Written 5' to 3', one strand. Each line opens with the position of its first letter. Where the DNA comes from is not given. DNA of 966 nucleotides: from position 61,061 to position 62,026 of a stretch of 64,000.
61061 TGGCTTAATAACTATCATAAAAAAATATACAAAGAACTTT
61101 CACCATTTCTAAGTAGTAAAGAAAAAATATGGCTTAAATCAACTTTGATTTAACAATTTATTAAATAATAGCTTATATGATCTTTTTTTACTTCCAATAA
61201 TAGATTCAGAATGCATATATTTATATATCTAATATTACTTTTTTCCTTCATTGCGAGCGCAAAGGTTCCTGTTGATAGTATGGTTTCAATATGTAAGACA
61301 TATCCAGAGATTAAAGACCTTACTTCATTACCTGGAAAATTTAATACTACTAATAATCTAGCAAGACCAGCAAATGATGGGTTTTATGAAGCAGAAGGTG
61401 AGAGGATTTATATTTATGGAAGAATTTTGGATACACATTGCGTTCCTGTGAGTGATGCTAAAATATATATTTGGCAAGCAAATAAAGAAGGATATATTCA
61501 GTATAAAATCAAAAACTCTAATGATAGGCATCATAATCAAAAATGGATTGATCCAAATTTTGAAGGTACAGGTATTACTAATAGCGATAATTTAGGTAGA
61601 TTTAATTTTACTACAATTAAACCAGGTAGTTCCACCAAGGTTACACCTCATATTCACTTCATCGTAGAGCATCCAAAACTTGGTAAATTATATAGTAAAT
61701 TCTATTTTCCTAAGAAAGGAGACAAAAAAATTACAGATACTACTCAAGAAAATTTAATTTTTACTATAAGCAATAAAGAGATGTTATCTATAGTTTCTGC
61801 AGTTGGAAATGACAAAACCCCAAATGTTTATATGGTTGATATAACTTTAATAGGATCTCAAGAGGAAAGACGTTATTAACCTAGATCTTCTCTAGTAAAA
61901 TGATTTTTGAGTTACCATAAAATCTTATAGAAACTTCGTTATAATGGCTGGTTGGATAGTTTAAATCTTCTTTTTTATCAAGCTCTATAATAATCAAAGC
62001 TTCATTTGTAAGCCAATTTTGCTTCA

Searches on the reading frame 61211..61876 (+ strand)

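Call 23: search_protein_families(library=pfam, proteins=[window:61211-61876:+], max_evalue=0.001)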
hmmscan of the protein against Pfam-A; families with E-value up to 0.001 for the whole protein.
window:61211-61876:+ (222 aa): 1 family
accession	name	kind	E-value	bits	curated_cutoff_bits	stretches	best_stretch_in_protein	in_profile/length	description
PF00775.27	Dioxygenase_C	-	1.7e-15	57.4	27.3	1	50-184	16-159/182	Dioxygenase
